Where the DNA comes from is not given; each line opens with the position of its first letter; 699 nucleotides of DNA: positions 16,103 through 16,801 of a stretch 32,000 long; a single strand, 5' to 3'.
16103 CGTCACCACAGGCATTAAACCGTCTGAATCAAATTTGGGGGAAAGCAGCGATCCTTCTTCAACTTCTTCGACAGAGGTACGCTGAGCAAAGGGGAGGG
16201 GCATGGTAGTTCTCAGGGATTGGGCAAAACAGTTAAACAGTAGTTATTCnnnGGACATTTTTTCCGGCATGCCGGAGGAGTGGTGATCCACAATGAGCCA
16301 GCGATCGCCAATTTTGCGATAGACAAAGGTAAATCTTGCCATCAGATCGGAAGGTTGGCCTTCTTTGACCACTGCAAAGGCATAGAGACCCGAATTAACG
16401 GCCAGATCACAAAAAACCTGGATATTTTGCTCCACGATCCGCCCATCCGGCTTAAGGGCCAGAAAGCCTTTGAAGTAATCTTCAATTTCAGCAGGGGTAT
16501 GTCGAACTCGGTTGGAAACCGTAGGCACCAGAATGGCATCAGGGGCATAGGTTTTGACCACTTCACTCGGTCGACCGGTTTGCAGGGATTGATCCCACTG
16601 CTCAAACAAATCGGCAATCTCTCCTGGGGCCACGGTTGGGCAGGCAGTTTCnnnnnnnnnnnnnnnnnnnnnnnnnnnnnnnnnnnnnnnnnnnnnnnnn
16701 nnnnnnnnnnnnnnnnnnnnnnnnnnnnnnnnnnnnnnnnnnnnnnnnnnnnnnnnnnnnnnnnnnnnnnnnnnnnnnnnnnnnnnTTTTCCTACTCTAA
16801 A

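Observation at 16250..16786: Exported NTF2-fold protein with an HHSS motif: possible metal-independent iota-carbonic anhydrase in a zinc-limitation operon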

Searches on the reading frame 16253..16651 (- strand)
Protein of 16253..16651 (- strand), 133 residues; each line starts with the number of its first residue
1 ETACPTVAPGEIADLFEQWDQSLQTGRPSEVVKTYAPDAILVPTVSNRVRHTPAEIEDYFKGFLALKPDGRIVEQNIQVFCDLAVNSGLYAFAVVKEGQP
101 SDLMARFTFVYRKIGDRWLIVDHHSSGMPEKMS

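Call 40: predict_structure(alignment_id=A2)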
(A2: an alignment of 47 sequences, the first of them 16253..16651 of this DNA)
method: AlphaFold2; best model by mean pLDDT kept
length: 133 residues; sequences in the alignment: 47
mean_pLDDT: 93.8   pTM: 0.87
mean pLDDT of the five models: 93.8, 93.5, 92.6, 92.6, 92.2
residues with pLDDT >= 90: 116; 70-90: 12; 50-70: 4; < 50: 1
segments of 3 or more residues with pLDDT < 50: none
pLDDT, mean of each block of 10 residues (from residue 1): 82 98 98 98 93 98 96 97 97 93 95 97 91 54
secondary structure, 60 per line:
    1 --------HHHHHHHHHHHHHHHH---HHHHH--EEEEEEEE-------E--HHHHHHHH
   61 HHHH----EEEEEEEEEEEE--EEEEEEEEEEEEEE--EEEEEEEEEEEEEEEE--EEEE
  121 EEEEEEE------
elements in order: H9-24 H28-32 E35-42 H53-64 E69-80 E83-96 E99-114 E117-127

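Call 43: fold_search(model_id=the predicted structure, library=pdb)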
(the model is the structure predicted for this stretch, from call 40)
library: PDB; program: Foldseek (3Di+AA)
matches with E <= 10: 1377; with E <= 0.001: 792
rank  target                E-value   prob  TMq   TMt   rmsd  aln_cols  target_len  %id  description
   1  3h51_A                2.7e-18  1.00  0.89  0.84   5.8       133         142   45  Crystal structure of Putative calcium/calmodulin dependent protein kinase II association domain (NP_636218.1) from XAN (released 2009-05-05)
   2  3h51_B                1.0e-17  1.00  0.89  0.84   7.3       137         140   43  Crystal structure of Putative calcium/calmodulin dependent protein kinase II association domain (NP_636218.1) from XAN (released 2009-05-05)
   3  5ien_A                1.4e-09  1.00  0.79  0.81   2.5       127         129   15  Structure of CDL2.2, a computationally designed Vitamin-D3 binder (released 2017-03-01)
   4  5ien_B                5.5e-09  1.00  0.79  0.84   2.5       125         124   16  Structure of CDL2.2, a computationally designed Vitamin-D3 binder (released 2017-03-01)
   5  5iep                  1.1e-08  1.00  0.79  0.86   2.4       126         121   17  Structure of CDL2.3b, a computationally designed Vitamin-D3 binder (released 2017-03-01)
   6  1qjg_A                1.2e-08  1.00  0.71  0.75   3.2       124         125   15  Crystal structure of delta5-3-ketosteroid isomerase from Pseudomonas testosteroni in complex with equilenin (released 1999-11-16)
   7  4l7k_A                1.2e-08  1.00  0.68  0.73   3.2       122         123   16  Crystal Structure of Ketosteroid Isomerase D38E from Pseudomonas Testosteroni (tKSI) (released 2013-07-03)
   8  3hx8_A                1.3e-08  1.00  0.80  0.83   2.5       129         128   16  Crystal structure of putative ketosteroid isomerase (NP_103587.1) from Mesorhizobium loti at 1.45 A resolution (released 2009-07-07)
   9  4ovm_C                1.5e-08  1.00  0.71  0.73   3.1       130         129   18  Crystal structure of SgcJ protein from Streptomyces carzinostaticus (released 2013-12-25)
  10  1ohs_A                1.5e-08  1.00  0.70  0.73   3.3       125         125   15  CRYSTAL STRUCTURE OF 5-3-KETOSTEROID ISOMERASE MUTANT Y14F/D38N FROM PSEUDOMONAS TESTOSTERONI COMPLEXED WITH ANDROSTAN (released 2005-03-31)
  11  3t8u_A                1.7e-08  1.00  0.71  0.76   3.2       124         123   16  Crystal structure of ketosteroid isomerase Y14AY55FD99A from Pseudomonas testosteroni (released 2011-11-23)
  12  3unl_A                1.7e-08  1.00  0.70  0.75   3.2       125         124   15  Crystal structure of ketosteroid isomerase F54G from Pseudomonas testosteroni (released 2012-11-21)
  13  7ury_F                1.9e-08  1.00  0.74  0.76   3.0       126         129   17  Tetradecameric hub domain of CaMKII beta (released 2022-05-11)
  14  3hx8_C                2.1e-08  1.00  0.81  0.85   2.2       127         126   17  Crystal structure of putative ketosteroid isomerase (NP_103587.1) from Mesorhizobium loti at 1.45 A resolution (released 2009-07-07)
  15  3t8u_B                2.1e-08  1.00  0.70  0.75   3.2       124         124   16  Crystal structure of ketosteroid isomerase Y14AY55FD99A from Pseudomonas testosteroni (released 2011-11-23)
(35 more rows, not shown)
